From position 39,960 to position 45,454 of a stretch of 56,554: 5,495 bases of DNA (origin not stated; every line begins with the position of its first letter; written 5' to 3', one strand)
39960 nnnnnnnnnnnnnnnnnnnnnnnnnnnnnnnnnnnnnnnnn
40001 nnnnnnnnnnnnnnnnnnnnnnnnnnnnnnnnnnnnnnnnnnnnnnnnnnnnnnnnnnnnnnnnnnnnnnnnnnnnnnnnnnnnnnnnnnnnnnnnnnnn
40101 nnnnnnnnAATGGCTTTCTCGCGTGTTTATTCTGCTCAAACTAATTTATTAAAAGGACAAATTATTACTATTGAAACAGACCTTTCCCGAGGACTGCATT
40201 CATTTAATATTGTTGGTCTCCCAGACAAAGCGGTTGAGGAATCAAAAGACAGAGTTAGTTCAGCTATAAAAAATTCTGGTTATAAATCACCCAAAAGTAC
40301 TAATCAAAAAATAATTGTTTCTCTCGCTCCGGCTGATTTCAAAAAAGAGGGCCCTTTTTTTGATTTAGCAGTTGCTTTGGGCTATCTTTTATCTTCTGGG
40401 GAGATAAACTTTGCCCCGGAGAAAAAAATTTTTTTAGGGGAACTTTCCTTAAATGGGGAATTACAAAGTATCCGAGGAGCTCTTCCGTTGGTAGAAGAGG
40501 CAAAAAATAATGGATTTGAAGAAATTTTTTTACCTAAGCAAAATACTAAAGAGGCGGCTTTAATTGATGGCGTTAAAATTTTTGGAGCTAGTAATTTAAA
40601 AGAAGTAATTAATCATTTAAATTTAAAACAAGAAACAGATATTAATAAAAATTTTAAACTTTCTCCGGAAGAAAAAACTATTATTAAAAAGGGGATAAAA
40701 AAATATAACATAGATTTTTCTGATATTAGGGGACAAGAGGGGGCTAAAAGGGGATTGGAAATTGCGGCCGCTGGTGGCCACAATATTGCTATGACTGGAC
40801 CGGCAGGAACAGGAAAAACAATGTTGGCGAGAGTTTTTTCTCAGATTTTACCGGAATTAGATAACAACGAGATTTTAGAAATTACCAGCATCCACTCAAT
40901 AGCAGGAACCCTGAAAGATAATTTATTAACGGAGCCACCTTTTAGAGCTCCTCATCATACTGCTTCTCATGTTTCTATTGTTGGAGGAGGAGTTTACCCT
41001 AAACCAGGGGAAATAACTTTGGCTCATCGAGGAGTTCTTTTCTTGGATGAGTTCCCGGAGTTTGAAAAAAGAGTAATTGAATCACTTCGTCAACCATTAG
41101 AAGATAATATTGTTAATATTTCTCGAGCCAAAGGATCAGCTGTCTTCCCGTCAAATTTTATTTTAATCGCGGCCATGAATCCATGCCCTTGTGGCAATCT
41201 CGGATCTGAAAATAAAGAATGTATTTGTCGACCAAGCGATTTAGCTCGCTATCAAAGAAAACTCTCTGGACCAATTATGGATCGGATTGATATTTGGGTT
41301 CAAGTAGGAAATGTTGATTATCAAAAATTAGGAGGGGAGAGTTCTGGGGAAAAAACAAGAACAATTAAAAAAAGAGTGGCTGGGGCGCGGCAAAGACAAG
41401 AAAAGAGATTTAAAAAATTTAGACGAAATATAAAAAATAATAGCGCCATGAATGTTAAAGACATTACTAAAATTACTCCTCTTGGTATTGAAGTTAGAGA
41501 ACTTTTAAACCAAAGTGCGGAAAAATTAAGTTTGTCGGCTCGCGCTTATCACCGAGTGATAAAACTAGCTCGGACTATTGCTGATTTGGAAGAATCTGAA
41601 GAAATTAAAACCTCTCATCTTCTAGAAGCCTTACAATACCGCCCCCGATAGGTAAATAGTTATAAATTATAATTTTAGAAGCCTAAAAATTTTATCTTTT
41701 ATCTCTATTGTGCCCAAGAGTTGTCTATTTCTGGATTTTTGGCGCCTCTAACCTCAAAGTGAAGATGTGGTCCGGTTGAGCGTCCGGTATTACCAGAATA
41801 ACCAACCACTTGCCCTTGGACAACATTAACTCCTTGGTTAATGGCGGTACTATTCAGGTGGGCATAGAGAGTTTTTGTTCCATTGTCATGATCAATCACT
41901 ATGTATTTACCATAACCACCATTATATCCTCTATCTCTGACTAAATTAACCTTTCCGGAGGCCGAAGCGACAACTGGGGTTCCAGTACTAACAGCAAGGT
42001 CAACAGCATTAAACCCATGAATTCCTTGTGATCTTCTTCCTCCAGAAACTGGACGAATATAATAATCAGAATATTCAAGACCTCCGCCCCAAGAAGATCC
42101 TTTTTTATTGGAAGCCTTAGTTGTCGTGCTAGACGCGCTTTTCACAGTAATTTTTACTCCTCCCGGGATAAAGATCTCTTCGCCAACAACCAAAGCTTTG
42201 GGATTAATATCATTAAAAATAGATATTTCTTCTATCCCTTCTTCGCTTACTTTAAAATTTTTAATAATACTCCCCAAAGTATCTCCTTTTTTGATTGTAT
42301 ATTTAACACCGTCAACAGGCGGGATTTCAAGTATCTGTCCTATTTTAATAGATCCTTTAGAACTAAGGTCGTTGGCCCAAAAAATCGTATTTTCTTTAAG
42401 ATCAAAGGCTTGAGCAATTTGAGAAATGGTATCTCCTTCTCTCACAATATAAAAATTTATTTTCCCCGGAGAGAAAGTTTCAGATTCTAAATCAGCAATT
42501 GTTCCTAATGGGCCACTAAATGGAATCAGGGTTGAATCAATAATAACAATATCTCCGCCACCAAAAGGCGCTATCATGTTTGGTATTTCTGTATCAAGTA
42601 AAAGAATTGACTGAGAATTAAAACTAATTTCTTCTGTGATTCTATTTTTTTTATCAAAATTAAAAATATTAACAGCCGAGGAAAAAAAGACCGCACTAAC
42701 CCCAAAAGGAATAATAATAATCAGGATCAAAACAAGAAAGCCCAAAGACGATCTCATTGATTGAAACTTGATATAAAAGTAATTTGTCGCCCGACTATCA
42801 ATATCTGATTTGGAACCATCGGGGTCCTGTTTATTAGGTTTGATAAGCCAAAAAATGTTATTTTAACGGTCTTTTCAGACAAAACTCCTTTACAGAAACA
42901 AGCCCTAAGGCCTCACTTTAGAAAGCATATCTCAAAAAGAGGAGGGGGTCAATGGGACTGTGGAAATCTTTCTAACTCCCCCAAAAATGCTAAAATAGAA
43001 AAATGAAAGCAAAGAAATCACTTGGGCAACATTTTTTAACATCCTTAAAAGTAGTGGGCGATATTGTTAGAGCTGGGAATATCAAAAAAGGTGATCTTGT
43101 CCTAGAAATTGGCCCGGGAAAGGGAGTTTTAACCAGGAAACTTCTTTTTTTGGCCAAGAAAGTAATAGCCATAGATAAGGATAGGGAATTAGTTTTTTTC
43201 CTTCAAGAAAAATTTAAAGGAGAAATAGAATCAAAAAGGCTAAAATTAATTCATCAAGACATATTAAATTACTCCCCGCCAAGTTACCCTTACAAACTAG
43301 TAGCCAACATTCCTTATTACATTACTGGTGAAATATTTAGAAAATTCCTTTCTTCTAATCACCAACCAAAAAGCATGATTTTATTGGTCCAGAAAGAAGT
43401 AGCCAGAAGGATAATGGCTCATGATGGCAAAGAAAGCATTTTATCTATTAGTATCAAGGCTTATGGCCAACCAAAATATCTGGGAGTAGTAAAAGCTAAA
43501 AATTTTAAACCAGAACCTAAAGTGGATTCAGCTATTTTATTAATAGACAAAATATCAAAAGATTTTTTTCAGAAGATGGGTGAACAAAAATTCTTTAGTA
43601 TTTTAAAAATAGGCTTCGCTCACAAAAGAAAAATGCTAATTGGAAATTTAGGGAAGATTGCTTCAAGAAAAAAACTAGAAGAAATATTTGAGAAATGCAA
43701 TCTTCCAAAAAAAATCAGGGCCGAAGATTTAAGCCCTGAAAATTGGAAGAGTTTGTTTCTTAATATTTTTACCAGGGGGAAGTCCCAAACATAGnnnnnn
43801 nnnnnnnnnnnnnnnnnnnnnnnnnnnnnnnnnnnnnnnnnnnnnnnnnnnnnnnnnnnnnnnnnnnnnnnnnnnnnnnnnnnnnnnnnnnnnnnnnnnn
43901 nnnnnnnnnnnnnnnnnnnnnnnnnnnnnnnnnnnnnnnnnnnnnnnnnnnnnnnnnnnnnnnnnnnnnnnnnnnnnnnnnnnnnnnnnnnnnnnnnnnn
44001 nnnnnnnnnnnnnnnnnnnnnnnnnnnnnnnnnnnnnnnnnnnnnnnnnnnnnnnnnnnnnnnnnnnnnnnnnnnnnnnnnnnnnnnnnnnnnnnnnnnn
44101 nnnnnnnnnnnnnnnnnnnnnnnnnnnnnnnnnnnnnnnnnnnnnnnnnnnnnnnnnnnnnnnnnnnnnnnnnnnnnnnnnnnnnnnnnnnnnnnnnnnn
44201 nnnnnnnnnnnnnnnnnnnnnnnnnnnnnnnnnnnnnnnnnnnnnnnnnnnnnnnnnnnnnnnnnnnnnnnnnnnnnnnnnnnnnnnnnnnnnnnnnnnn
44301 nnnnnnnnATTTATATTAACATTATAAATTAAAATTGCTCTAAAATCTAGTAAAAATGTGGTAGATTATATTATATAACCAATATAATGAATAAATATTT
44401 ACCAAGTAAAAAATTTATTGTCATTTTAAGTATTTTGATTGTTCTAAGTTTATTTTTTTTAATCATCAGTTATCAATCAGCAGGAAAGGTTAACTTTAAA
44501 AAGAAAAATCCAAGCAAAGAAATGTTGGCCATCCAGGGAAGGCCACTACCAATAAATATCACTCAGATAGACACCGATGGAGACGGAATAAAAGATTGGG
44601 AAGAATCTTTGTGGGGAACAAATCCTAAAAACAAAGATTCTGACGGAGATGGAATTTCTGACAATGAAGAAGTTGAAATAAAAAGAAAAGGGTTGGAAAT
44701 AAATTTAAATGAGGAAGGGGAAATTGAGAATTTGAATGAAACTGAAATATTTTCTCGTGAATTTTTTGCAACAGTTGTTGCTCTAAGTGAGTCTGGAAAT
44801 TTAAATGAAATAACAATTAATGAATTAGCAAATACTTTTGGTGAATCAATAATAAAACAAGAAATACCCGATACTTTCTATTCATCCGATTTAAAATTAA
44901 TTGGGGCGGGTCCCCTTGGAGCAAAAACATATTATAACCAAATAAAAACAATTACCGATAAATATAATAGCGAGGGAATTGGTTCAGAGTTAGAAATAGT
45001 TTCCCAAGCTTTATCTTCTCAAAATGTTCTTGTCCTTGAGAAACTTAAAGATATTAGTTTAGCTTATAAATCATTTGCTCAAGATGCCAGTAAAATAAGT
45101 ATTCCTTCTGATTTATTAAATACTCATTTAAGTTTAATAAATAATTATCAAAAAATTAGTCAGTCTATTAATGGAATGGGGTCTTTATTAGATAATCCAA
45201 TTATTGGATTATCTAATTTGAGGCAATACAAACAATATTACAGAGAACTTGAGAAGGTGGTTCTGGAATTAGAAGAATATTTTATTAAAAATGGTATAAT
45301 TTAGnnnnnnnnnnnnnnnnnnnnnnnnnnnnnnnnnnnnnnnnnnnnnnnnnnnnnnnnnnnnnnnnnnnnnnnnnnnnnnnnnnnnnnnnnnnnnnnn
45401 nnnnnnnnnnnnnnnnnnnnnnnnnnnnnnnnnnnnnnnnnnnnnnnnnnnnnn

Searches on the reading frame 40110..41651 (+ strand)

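Call 34: search_protein_families(library=pfam, proteins=[window:40110-41651:+], max_evalue=0.001)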
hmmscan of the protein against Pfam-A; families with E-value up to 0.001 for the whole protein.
window:40110-41651:+ (513 aa): 9 families
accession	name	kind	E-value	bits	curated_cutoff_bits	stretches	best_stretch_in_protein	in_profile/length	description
PF01078.27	Mg_chelatase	-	3.8e-90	301.2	20.3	1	202-406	1-206/207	Magnesium chelatase, subunit ChlI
PF13541.12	ChlI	-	7.6e-41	139.3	27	1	21-145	1-121/121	Subunit ChlI of Mg-chelatase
PF13335.12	Mg_chelatase_C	-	2e-29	102.4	26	1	413-511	1-94/94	Magnesium chelatase, subunit ChlI C-terminal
PF07728.20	AAA_5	-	1.7e-10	41.5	22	1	227-363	3-126/139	AAA domain (dynein-related subfamily)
PF00493.29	MCM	-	4.7e-07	29.6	23.3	1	294-359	109-174/224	MCM P-loop domain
PF05362.19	Lon_C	-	2.6e-06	27.6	21.1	1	15-169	39-201/205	Lon protease (S16) C-terminal proteolytic domain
PF00158.32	Sigma54_activat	-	3.6e-05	23.9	20.2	1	218-357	17-142/168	Sigma-54 interaction domain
PF13245.12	AAA_19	-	0.00038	21.1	25.1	0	222-275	10-64/134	AAA domain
PF05496.18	RuvB_N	-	0.00039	20.7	27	0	303-344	81-122/159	Holliday junction DNA helicase RuvB P-loop domain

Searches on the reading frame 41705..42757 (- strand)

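Call 34: search_protein_families(library=pfam, proteins=[window:41705-42757:-], max_evalue=0.001)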
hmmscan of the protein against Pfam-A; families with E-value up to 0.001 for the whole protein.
window:41705-42757:- (350 aa): 3 families
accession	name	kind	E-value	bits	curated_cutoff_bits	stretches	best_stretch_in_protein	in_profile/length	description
PF01551.29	Peptidase_M23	-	1.6e-29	102.4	28.7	1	250-341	4-92/96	Peptidase family M23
PF01476.26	LysM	-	2.8e-18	66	20.9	2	103-146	1-43/43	LysM domain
PF23473.1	LysM3_LYK4_5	-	1.2e-09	38.5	29.3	1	103-134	5-36/48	LYK4/5 LysM3 domain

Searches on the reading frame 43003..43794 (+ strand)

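Call 34: search_protein_families(library=pfam, proteins=[window:43003-43794:+], max_evalue=0.001)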
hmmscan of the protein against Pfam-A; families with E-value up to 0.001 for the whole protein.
window:43003-43794:+ (263 aa): 2 families
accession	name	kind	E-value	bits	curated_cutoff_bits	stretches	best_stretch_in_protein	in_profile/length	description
PF00398.26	RrnaAD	-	2.7e-57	194.3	24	1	2-253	3-259/263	Ribosomal RNA adenine dimethylase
PF13649.12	Methyltransf_25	-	8.1e-05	23.7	27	1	33-102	1-70/97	Methyltransferase domain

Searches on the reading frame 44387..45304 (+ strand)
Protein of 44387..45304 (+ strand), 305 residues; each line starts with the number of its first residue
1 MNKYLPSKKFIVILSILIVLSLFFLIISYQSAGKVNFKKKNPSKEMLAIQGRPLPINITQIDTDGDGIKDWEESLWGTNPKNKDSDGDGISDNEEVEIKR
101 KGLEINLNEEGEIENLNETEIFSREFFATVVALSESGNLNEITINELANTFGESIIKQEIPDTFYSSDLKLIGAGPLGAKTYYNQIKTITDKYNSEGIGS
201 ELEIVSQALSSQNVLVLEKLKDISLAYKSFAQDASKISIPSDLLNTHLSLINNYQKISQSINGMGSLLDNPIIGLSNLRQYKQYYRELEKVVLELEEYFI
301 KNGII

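Call 34: search_protein_families(library=pfam, proteins=[window:44387-45304:+], max_evalue=0.001)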
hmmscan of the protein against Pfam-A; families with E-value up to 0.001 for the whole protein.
window:44387-45304:+ (305 aa): 1 family
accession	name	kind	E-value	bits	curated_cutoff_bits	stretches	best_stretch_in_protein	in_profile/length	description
PF18884.5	TSP3_bac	-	1.6e-10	41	25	2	62-82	1-21/22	Bacterial TSP3 repeat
